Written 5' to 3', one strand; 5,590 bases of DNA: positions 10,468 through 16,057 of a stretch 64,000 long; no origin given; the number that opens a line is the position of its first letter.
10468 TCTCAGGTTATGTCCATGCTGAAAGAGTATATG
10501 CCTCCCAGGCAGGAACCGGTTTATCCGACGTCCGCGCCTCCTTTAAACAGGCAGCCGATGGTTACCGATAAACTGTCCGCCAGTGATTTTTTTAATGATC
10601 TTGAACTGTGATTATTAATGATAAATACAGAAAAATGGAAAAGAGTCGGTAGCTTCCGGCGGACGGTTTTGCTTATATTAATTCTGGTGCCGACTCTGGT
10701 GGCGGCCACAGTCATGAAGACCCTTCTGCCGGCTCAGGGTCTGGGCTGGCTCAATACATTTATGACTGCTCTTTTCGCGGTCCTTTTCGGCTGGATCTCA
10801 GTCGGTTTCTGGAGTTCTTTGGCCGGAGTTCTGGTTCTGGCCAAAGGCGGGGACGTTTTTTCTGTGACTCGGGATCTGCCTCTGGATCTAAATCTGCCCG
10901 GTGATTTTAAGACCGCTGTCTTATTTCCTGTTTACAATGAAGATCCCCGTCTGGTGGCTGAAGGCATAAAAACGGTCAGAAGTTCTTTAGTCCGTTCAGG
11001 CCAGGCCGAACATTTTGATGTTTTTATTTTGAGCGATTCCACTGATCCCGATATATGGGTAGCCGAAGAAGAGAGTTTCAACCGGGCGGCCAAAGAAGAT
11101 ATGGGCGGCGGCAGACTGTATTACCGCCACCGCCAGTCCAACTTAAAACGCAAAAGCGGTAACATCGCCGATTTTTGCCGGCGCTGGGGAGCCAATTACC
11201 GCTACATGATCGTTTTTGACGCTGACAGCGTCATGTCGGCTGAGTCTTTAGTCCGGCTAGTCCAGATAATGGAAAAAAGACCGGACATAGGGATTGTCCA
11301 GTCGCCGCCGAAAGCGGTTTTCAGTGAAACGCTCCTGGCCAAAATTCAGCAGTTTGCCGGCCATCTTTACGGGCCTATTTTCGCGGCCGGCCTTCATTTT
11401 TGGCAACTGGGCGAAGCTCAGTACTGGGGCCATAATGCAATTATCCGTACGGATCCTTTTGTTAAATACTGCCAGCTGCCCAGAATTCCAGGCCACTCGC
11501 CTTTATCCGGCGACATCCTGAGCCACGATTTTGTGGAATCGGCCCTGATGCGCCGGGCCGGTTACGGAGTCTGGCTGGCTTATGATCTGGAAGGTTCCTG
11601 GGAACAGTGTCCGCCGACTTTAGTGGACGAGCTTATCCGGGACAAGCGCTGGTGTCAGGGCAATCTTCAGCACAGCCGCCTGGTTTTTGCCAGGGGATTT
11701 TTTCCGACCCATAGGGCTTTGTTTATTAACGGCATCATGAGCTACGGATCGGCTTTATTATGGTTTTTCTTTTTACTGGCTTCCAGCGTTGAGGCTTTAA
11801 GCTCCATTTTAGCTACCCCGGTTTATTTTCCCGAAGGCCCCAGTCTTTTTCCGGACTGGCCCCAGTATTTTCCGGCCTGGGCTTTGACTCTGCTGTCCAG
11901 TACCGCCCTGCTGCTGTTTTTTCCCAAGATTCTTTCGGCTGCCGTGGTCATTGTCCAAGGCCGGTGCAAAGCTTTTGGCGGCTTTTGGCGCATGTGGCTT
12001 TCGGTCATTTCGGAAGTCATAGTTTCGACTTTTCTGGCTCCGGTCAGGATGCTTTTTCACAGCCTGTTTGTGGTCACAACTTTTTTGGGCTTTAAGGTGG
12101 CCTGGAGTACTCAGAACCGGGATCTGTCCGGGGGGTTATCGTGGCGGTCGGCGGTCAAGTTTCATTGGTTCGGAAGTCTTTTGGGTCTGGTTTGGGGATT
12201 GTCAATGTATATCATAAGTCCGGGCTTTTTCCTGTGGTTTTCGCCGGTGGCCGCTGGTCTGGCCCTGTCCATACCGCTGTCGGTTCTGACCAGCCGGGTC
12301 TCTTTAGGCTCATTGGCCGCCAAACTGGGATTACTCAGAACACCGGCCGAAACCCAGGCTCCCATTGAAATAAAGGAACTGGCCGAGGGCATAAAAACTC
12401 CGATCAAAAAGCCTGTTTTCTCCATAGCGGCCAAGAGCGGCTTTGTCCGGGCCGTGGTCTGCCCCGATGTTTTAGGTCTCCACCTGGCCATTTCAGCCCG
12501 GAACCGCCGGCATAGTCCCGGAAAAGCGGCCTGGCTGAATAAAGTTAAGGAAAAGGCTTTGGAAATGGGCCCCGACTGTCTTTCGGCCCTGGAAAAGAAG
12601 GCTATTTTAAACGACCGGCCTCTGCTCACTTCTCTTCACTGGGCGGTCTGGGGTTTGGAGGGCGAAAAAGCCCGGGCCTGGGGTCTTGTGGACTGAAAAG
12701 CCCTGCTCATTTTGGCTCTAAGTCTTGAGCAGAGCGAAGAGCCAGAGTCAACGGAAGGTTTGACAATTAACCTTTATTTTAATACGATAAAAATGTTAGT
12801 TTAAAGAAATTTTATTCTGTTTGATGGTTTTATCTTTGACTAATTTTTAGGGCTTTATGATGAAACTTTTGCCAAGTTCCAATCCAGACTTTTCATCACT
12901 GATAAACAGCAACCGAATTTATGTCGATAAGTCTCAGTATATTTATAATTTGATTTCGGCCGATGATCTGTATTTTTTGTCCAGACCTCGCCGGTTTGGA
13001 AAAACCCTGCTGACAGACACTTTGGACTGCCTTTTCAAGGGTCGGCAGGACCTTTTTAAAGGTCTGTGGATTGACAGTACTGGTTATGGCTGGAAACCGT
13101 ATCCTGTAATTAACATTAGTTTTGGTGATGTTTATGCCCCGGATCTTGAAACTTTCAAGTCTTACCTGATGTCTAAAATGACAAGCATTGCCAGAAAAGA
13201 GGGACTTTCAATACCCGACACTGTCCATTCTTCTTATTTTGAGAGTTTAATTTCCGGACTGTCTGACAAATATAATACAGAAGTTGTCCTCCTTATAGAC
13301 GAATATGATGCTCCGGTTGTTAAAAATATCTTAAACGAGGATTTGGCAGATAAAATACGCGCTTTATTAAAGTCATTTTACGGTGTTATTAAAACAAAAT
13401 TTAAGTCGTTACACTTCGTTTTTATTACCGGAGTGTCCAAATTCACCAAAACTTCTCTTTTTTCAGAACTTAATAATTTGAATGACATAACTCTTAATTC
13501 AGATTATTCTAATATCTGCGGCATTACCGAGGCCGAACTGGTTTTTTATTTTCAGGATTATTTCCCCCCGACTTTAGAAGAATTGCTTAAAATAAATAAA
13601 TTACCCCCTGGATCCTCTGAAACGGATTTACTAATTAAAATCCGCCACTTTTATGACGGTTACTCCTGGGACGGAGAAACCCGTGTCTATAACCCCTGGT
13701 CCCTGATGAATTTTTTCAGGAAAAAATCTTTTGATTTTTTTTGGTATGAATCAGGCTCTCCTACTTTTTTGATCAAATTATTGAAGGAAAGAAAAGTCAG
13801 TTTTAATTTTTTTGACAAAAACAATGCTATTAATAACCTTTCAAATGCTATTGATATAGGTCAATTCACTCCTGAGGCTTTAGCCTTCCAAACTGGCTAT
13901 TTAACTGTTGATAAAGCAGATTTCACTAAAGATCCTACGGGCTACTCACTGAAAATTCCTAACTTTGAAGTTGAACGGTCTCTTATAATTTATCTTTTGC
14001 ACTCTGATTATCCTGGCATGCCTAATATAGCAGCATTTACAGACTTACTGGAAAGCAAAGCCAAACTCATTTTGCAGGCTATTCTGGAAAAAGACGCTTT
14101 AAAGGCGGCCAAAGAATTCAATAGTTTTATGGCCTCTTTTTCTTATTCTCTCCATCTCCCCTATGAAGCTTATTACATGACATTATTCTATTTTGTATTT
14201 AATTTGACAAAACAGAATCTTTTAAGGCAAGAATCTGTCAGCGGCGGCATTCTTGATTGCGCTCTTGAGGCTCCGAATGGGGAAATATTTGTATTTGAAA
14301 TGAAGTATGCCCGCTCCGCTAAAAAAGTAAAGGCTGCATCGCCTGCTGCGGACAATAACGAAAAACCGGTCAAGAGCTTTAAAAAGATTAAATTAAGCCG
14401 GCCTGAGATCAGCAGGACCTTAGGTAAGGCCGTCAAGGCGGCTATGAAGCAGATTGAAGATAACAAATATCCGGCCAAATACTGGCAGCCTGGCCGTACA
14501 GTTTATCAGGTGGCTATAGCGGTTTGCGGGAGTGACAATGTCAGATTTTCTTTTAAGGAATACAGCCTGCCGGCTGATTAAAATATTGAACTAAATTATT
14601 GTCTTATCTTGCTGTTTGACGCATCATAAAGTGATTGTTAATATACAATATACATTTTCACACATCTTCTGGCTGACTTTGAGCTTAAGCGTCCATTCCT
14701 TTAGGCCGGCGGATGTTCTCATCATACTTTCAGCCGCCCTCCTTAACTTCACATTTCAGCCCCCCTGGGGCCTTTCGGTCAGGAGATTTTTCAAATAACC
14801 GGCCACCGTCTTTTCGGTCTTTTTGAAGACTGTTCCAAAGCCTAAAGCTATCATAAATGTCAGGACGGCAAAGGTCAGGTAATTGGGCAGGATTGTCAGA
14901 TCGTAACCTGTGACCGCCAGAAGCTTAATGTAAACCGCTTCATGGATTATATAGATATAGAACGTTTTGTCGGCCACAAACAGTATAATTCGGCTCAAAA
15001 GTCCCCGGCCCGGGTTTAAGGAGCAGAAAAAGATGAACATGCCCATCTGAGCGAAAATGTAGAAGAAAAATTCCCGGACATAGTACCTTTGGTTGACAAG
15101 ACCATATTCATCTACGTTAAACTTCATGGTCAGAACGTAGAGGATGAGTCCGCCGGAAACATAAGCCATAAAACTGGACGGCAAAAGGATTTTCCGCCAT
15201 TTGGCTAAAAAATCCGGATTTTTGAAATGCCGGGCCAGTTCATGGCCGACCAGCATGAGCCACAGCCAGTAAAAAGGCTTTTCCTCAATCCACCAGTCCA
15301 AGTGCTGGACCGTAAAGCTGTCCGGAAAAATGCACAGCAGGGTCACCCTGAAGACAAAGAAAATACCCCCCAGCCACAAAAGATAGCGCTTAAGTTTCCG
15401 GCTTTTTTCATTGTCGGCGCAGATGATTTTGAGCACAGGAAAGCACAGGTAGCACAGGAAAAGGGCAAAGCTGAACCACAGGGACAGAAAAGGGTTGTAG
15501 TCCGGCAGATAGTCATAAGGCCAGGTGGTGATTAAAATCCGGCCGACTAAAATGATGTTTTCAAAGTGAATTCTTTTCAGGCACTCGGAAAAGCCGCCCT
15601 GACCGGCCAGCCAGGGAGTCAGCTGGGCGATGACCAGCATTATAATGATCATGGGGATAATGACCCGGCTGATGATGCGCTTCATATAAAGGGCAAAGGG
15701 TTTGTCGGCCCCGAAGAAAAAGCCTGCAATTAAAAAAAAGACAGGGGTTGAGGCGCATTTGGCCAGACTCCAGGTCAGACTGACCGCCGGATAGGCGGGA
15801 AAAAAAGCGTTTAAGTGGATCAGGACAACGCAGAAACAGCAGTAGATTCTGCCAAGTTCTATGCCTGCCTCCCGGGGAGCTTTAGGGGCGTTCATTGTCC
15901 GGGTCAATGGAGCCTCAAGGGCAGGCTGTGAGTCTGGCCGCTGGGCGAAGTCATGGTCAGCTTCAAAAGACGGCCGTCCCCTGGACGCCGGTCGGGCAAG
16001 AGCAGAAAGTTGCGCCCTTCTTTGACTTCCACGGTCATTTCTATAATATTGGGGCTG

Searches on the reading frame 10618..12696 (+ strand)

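Call 24: search_protein_families(library=pfam, proteins=[window:10618-12696:+], max_evalue=0.001)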
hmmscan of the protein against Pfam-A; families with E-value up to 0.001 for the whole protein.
window:10618-12696:+ (692 aa): 3 families
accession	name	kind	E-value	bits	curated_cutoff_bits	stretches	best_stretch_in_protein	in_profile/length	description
PF13632.12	Glyco_trans_2_3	-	6.8e-12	46.1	27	1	198-426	3-190/198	Glycosyl transferase family group 2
PF00535.33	Glycos_transf_2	-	4.9e-11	43.3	23.3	1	101-282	2-165/168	Glycosyl transferase family 2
PF13506.12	Glyco_transf_21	-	1.6e-05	24.9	21.7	1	177-321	16-147/174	Glycosyl transferase family 21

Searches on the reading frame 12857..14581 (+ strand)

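Call 24: search_protein_families(library=pfam, proteins=[window:12857-14581:+], max_evalue=0.001)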
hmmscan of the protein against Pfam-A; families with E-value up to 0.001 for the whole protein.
window:12857-14581:+ (574 aa): 2 families
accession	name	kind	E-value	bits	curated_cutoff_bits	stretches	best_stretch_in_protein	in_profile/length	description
PF09820.16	AAA-ATPase_like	-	3e-55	187.6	26.1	1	11-202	6-201/201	Predicted AAA-ATPase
PF08011.17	PDDEXK_9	-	2.4e-09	37.6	25.5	1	436-562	2-101/105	PD-(D/E)XK nuclease superfamily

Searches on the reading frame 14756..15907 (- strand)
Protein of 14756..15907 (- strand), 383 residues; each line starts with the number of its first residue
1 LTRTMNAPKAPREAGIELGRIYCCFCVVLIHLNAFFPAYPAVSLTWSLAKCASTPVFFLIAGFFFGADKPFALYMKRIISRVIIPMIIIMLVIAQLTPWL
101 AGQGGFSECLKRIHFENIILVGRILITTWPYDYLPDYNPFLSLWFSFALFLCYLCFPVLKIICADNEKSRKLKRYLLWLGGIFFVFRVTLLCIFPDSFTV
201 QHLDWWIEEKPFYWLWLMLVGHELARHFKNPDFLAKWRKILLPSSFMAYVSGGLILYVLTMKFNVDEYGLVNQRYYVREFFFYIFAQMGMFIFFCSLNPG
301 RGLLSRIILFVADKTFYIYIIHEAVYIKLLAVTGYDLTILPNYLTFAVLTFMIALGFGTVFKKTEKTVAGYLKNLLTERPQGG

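Call 24: search_protein_families(library=pfam, proteins=[window:14756-15907:-], max_evalue=0.001)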
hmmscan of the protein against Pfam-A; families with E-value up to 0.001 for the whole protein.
window:14756-15907:- (383 aa): 1 family
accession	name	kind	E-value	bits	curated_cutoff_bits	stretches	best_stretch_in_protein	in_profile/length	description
PF01757.29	Acyl_transf_3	-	9.4e-22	77.9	31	1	14-355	2-320/326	Acyltransferase domain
